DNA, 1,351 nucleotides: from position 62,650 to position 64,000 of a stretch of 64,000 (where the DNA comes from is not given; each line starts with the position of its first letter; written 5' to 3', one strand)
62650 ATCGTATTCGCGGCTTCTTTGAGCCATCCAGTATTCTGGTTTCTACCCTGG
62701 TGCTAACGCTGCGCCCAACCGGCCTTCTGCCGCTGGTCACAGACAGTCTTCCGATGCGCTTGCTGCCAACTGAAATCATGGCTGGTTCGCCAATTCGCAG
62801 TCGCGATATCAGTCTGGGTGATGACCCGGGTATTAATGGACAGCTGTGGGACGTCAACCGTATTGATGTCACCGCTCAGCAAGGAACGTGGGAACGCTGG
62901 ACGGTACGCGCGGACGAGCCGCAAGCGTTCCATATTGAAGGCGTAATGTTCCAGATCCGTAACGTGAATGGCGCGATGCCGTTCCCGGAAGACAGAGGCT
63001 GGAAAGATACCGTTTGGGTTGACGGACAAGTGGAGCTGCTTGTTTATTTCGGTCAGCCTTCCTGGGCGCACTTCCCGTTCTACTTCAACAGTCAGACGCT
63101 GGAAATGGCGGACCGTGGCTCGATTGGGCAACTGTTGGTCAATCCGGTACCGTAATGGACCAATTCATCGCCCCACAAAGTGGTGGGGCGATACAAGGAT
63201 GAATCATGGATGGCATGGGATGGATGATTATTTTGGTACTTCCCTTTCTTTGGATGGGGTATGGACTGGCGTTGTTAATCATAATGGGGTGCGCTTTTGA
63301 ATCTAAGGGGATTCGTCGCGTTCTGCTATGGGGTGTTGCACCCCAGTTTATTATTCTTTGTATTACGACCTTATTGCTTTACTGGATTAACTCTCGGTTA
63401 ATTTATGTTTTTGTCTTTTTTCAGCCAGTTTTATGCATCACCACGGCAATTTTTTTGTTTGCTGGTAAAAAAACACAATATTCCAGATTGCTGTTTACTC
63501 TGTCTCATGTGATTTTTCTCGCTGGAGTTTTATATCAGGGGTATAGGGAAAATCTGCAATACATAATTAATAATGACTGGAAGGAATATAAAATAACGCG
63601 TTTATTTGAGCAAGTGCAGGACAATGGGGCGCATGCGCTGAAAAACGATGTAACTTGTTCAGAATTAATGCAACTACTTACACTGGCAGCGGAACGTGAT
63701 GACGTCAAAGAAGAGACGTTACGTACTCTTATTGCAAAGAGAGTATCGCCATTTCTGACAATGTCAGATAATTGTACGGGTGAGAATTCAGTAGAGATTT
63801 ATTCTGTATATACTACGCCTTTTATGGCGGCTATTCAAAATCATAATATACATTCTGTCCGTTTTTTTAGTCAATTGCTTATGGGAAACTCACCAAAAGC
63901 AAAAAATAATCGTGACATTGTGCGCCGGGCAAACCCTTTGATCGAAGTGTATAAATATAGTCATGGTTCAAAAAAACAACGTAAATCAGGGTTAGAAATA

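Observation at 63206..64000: AT-rich partial ORF after ftsP: polytopic N-terminus plus possible helical-repeat soluble domain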

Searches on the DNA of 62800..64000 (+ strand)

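Call 5: search_dna_similar(query=window:63100-64000:+, collection=ecoli_genomes, mode=near, max_rows=30)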
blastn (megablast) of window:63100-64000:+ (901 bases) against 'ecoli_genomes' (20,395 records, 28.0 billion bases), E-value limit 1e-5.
Records with a match: 4242; places in all: 4243; records where one place covers at least 80% of the query: 13.
Genomes with a match: 4242 of 5426; with a place that covers at least 80% of the query: 13. Places per genome that has any: lowest 1, median 1, highest 2. On chromosomes: 4242 places; on plasmids: 1.
Best place of each record, by identity: >=99% 1851; 95-99% 2371; 90-95% 20.
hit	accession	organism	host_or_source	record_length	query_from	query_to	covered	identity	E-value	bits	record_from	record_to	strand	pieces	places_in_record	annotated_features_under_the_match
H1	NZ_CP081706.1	Escherichia coli strain AH04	-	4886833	1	901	100%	99.8%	0e+0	1653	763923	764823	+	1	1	hypothetical protein | ftsP: cell division protein FtsP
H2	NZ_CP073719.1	Escherichia coli strain CX12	-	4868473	1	901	100%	99.8%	0e+0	1653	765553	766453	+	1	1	hypothetical protein | ftsP: cell division protein FtsP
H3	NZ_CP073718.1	Escherichia coli strain CX08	-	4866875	1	901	100%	99.8%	0e+0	1653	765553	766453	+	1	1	hypothetical protein | ftsP: cell division protein FtsP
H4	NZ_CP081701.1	Escherichia coli strain AH02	-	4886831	1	901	100%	99.8%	0e+0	1653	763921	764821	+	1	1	hypothetical protein | ftsP: cell division protein FtsP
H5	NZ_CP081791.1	Escherichia coli strain CT01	-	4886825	1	901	100%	99.8%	0e+0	1653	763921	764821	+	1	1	hypothetical protein | ftsP: cell division protein FtsP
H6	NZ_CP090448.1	Escherichia coli strain PT62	pigeon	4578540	1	901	100%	99.7%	0e+0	1648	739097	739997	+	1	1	hypothetical protein | ftsP: cell division protein FtsP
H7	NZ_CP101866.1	Escherichia coli strain LP5-1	pigeon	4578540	1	901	100%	99.7%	0e+0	1648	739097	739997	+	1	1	hypothetical protein | ftsP: cell division protein FtsP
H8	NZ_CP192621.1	Escherichia coli strain LD91-1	Homo sapiens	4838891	1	901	100%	98.9%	0e+0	1609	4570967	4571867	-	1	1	hypothetical protein | ftsP: cell division protein FtsP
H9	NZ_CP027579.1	Escherichia coli strain 2013C-4282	Homo sapiens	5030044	1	901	100%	97.2%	0e+0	1526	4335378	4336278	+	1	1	hypothetical protein | ftsP: cell division protein FtsP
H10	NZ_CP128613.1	Escherichia coli strain WL297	Homo sapiens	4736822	1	901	100%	97.2%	0e+0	1526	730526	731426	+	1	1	hypothetical protein | ftsP: cell division protein FtsP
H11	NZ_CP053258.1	Escherichia coli strain GF4-3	Guinea fowl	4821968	1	901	100%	97.0%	0e+0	1515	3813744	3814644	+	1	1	hypothetical protein | ftsP: cell division protein FtsP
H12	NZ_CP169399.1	Escherichia coli strain MFDS1022581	Animal source foods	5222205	1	901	100%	97.0%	0e+0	1515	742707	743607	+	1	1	membrane protein | ftsP: cell division protein FtsP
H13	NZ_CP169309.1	Escherichia coli strain MFDS1019527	cattle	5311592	1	901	100%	97.0%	0e+0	1515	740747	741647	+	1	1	membrane protein | ftsP: cell division protein FtsP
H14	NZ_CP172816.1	Escherichia coli strain BS-01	Gallus gallus domesticus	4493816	1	105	12%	94.4%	1e-36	163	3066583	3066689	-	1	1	ftsP: cell division protein FtsP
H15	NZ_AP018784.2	Escherichia coli strain SK1144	-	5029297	1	90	10%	96.7%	1e-32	150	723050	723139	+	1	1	ftsP: cell division protein FtsP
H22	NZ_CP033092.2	Escherichia coli DSM 30083 = JCM 1649 = ATCC 11775 strain ...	-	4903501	1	90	10%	96.7%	1e-32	150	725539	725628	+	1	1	ftsP: cell division protein FtsP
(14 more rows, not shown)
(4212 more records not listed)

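Call 6: get_annotated_region(hit=H1, flank=15000)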
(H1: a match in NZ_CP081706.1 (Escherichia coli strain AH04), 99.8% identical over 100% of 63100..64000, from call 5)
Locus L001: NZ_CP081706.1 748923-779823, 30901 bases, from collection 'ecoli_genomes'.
description: Escherichia coli strain AH04 chromosome, complete genome
organism: Escherichia coli strain AH04 (NCBI taxid 562)
replicon: chromosome; assembly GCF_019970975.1
host: -; source: -; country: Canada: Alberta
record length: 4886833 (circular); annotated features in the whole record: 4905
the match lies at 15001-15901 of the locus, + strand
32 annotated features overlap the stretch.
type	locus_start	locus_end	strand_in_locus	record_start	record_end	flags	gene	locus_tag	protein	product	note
CDS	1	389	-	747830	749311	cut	tolC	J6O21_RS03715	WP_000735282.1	outer membrane channel protein TolC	-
CDS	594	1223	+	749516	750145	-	nudF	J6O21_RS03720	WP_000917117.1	ADP-ribose diphosphatase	-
CDS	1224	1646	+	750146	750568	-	yqiB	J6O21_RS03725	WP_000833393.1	DUF1249 family protein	-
CDS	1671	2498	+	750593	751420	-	cpdA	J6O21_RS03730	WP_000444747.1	3',5'-cyclic-AMP phosphodiesterase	-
CDS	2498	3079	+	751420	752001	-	yqiA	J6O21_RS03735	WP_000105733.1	esterase YqiA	-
CDS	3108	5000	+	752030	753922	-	parE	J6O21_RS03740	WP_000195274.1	DNA topoisomerase IV subunit B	-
CDS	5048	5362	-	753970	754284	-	ygiN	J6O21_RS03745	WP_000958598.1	putative quinol monooxygenase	-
CDS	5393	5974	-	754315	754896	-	mdaB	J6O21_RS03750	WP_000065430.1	NADPH:quinone oxidoreductase MdaB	-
CDS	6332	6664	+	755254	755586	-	ygiZ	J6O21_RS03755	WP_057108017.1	DUF2645 family protein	-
CDS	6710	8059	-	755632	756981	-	qseC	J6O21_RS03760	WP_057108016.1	quorum sensing histidine kinase QseC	-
CDS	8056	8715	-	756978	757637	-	qseB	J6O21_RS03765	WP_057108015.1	quorum sensing response regulator transcription factor QseB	-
CDS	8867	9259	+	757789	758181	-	ygiW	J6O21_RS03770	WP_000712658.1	OB fold stress tolerance protein YgiW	-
CDS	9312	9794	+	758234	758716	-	ygiV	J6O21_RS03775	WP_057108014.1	GyrI-like domain-containing protein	-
CDS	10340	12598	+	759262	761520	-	parC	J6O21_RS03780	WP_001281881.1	DNA topoisomerase IV subunit A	-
CDS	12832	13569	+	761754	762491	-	plsC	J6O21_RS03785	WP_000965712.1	1-acylglycerol-3-phosphate O-acyltransferase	-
CDS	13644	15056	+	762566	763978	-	ftsP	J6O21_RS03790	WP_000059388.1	cell division protein FtsP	-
CDS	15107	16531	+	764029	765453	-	-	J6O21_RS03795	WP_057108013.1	hypothetical protein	-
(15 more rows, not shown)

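Call 22: get_annotated_region(hit=H22, flank=6000)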
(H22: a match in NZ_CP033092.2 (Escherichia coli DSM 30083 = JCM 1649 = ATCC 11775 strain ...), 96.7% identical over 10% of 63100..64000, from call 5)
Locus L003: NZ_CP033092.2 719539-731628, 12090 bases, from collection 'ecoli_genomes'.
description: Escherichia coli DSM 30083 = JCM 1649 = ATCC 11775 chromosome, complete genome
organism: Escherichia coli DSM 30083 = JCM 1649 = ATCC 11775 strain ATCC 11775 (NCBI taxid 866789)
replicon: chromosome; assembly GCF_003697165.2
host: -; source: -; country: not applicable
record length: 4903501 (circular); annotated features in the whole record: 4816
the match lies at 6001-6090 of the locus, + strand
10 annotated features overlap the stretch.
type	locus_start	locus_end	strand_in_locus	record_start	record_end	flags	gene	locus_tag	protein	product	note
CDS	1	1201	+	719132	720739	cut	ygiS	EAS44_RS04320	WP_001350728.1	ABC transporter substrate-binding protein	-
CDS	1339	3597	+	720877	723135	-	parC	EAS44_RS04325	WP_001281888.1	DNA topoisomerase IV subunit A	-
CDS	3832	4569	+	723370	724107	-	plsC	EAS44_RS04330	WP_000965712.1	1-acylglycerol-3-phosphate O-acyltransferase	-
CDS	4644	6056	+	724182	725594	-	ftsP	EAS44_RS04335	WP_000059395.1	cell division protein FtsP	-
CDS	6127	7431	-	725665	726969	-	-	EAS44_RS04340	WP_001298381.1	TRAP transporter large permease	-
CDS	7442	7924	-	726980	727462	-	-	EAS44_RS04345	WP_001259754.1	TRAP transporter small permease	-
CDS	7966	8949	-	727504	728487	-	-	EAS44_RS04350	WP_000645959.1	TRAP transporter substrate-binding protein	-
CDS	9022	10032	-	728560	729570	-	-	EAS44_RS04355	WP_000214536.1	Ldh family oxidoreductase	-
CDS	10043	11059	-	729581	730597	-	-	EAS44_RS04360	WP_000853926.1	zinc-binding alcohol dehydrogenase family protein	-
CDS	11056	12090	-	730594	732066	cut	-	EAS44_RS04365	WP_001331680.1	mannitol dehydrogenase family protein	-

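Call 23: get_annotated_region(hit=H9, flank=9000)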
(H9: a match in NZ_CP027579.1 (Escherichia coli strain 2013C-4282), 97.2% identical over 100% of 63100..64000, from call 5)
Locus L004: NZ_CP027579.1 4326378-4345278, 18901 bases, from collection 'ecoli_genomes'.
description: Escherichia coli strain 2013C-4282 chromosome, complete genome
organism: Escherichia coli strain 2013C-4282 (NCBI taxid 562)
replicon: chromosome; assembly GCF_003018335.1
host: Homo sapiens; source: stool; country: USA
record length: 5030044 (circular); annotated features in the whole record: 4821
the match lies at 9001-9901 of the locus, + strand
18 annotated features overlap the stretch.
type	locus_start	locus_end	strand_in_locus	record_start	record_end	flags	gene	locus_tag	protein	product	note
CDS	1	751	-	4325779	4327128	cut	qseC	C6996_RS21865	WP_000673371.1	quorum sensing histidine kinase QseC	-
CDS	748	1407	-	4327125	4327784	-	qseB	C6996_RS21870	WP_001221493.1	quorum sensing response regulator transcription factor QseB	-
CDS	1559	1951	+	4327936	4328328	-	ygiW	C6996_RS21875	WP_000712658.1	OB fold stress tolerance protein YgiW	-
CDS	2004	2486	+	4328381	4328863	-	ygiV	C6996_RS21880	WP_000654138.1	AraC family transcriptional regulator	-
CDS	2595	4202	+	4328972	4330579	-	ygiS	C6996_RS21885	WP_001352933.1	ABC transporter substrate-binding protein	-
CDS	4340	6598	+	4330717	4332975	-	parC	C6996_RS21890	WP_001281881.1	DNA topoisomerase IV subunit A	-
CDS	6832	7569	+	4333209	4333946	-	plsC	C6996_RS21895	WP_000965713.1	1-acylglycerol-3-phosphate O-acyltransferase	-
CDS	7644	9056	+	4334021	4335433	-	ftsP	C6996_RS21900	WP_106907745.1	cell division protein FtsP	-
CDS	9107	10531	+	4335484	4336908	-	-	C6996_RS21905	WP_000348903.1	hypothetical protein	-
CDS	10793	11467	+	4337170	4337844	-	-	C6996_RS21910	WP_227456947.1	ankyrin repeat domain-containing protein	-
CDS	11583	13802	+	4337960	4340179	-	ygiQ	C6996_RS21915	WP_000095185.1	YgiQ family radical SAM protein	-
CDS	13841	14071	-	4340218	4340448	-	-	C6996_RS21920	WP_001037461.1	LPP leucine zipper domain-containing protein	-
CDS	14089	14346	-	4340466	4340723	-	yqhH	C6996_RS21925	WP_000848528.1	lipoprotein YqhH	-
CDS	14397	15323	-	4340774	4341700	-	yqhG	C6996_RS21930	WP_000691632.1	YbjP/YqhG family protein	-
CDS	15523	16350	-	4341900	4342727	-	dkgA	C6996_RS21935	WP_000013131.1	2,5-didehydrogluconate reductase DkgA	-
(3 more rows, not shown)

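Call 24: get_annotated_region(hit=H14, flank=6000)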
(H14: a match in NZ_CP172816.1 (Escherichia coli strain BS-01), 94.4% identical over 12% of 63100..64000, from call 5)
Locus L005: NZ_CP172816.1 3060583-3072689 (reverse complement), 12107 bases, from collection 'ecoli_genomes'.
description: Escherichia coli strain BS-01 chromosome, complete genome
organism: Escherichia coli strain BS-01 (NCBI taxid 562)
replicon: chromosome; assembly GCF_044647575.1
host: Gallus gallus domesticus; source: Broiler stool, day of birth, week 1; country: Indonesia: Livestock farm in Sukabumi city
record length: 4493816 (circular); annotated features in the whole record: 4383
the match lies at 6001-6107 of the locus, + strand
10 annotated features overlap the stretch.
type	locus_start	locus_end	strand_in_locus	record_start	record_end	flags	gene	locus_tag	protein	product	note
CDS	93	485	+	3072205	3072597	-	ygiW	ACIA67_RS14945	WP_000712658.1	OB fold stress tolerance protein YgiW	-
CDS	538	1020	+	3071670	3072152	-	ygiV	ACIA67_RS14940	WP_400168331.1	GyrI-like domain-containing protein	-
CDS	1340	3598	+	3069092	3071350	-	parC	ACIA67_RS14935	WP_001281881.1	DNA topoisomerase IV subunit A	-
CDS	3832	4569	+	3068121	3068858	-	plsC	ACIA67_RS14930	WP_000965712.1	1-acylglycerol-3-phosphate O-acyltransferase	-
CDS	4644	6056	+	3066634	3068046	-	ftsP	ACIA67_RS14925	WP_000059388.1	cell division protein FtsP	-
CDS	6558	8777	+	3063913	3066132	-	ygiQ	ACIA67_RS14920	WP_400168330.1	YgiQ family radical SAM protein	-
CDS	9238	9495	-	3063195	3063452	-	yqhH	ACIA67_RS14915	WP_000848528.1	lipoprotein YqhH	-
CDS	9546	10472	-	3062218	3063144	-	yqhG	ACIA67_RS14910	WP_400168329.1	YbjP/YqhG family protein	-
CDS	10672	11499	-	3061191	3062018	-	dkgA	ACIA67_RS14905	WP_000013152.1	2,5-didehydrogluconate reductase DkgA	-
CDS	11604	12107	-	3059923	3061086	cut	yqhD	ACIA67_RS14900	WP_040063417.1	alcohol dehydrogenase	-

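Call 42: search_dna_similar(query=L010:7900-9500:+, collection=ecoli_genomes, mode=near, max_rows=8)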
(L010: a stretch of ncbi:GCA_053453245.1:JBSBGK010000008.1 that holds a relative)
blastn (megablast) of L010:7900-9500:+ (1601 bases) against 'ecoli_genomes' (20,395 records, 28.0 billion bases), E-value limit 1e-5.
No match.

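Call 76: search_dna_similar(query=L001:16540-18020:+, collection=ecoli_genomes, mode=near, max_rows=40)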
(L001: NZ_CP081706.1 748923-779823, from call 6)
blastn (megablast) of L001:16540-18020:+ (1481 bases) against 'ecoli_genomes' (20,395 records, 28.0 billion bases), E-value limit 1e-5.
Records with a match: 13; places in all: 13; records where one place covers at least 80% of the query: 9.
Genomes with a match: 13 of 5426; with a place that covers at least 80% of the query: 9. Places per genome that has any: lowest 1, median 1, highest 1. On chromosomes: 13 places; on plasmids: 0.
Best place of each record, by identity: >=99% 7; 95-99% 6.
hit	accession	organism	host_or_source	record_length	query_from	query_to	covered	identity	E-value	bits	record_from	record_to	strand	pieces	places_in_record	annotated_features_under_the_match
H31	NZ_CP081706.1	Escherichia coli strain AH04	-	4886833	1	1481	100%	100.0%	0e+0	2736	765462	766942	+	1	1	hypothetical protein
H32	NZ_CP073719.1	Escherichia coli strain CX12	-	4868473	1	1481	100%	100.0%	0e+0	2736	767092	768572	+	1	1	hypothetical protein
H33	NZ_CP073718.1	Escherichia coli strain CX08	-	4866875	1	1481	100%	100.0%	0e+0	2736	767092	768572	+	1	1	hypothetical protein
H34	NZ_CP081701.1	Escherichia coli strain AH02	-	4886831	1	1481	100%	100.0%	0e+0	2736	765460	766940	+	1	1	hypothetical protein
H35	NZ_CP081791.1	Escherichia coli strain CT01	-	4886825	1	1481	100%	100.0%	0e+0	2736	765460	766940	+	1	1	hypothetical protein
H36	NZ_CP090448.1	Escherichia coli strain PT62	pigeon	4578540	1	1481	100%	99.9%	0e+0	2730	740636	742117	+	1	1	hypothetical protein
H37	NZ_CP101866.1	Escherichia coli strain LP5-1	pigeon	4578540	1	1481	100%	99.9%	0e+0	2730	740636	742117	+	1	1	hypothetical protein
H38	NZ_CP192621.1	Escherichia coli strain LD91-1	Homo sapiens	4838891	1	1481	100%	98.2%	0e+0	2586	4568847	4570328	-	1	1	ankyrin repeat domain-containing protein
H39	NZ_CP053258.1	Escherichia coli strain GF4-3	Guinea fowl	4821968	1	1481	100%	97.4%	0e+0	2519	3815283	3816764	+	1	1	hypothetical protein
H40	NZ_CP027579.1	Escherichia coli strain 2013C-4282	Homo sapiens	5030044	543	1481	63%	98.2%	0e+0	1640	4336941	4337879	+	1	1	ankyrin repeat domain-containing protein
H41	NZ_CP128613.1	Escherichia coli strain WL297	Homo sapiens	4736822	543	1481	63%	98.2%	0e+0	1640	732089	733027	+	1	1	ankyrin repeat domain-containing protein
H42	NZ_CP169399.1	Escherichia coli strain MFDS1022581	Animal source foods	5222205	543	1481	63%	97.8%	0e+0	1618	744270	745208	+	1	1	hypothetical protein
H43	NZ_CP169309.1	Escherichia coli strain MFDS1019527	cattle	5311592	543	1481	63%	97.8%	0e+0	1618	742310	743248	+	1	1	hypothetical protein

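Call 77: get_annotated_region(hit=H8, flank=4000)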
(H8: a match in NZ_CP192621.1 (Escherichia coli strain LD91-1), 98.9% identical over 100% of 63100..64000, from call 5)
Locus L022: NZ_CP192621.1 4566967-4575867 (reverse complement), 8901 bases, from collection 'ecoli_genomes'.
description: Escherichia coli strain LD91-1 chromosome, complete genome
organism: Escherichia coli strain LD91-1 (NCBI taxid 562)
replicon: chromosome; assembly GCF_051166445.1
host: Homo sapiens; source: feces; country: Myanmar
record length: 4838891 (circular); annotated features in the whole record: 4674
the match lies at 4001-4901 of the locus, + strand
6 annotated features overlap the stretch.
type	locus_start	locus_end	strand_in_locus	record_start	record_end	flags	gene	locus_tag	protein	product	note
CDS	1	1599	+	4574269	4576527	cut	parC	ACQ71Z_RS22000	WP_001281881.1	DNA topoisomerase IV subunit A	-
CDS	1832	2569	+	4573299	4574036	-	plsC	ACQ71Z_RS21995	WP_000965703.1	1-acylglycerol-3-phosphate O-acyltransferase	-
CDS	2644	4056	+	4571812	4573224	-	ftsP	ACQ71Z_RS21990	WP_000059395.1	cell division protein FtsP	-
CDS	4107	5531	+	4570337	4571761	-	-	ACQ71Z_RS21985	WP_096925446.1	hypothetical protein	-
CDS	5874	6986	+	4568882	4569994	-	-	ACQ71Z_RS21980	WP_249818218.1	ankyrin repeat domain-containing protein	-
CDS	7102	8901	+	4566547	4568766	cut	ygiQ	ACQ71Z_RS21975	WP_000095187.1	YgiQ family radical SAM protein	-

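Call 78: get_annotated_region(hit=H6, flank=4000)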
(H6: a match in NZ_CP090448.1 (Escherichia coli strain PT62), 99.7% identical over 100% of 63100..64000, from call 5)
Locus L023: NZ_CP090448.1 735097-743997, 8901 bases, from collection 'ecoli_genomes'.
description: Escherichia coli strain PT62 chromosome, complete genome
organism: Escherichia coli strain PT62 (NCBI taxid 562)
replicon: chromosome; assembly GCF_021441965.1
host: -; source: pigeon; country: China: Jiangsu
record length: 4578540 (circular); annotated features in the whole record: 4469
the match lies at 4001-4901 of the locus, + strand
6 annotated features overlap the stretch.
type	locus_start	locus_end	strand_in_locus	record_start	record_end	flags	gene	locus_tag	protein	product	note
CDS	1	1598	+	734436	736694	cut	parC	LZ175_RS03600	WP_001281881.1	DNA topoisomerase IV subunit A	-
CDS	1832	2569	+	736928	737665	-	plsC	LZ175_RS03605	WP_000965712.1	1-acylglycerol-3-phosphate O-acyltransferase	-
CDS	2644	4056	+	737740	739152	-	ftsP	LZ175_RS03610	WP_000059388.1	cell division protein FtsP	-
CDS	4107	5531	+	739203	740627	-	-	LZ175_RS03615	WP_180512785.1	hypothetical protein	-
CDS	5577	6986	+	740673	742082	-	-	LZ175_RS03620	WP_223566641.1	hypothetical protein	-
CDS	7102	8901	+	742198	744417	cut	ygiQ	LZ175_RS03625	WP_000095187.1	YgiQ family radical SAM protein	-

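Call 79: get_annotated_region(hit=H11, flank=4000)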
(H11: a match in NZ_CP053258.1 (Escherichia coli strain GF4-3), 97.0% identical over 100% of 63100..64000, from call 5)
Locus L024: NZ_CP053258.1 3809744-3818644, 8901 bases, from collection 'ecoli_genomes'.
description: Escherichia coli strain GF4-3 chromosome, complete genome
organism: Escherichia coli strain GF4-3 (NCBI taxid 562)
replicon: chromosome; assembly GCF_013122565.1
host: Guinea fowl; source: Caecum; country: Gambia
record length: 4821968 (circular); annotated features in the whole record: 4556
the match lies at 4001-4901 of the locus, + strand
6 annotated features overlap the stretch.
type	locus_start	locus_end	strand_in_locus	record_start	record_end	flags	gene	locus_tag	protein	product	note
CDS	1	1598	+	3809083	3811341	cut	parC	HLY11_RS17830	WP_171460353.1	DNA topoisomerase IV subunit A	-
CDS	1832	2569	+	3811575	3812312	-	plsC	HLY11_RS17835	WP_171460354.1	1-acylglycerol-3-phosphate O-acyltransferase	-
CDS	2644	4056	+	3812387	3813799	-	ftsP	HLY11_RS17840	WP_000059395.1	cell division protein FtsP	-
CDS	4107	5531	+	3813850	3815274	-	-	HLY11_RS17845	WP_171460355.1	hypothetical protein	-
CDS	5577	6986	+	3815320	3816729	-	-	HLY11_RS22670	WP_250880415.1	hypothetical protein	-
CDS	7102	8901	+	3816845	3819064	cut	ygiQ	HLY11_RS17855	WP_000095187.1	YgiQ family radical SAM protein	-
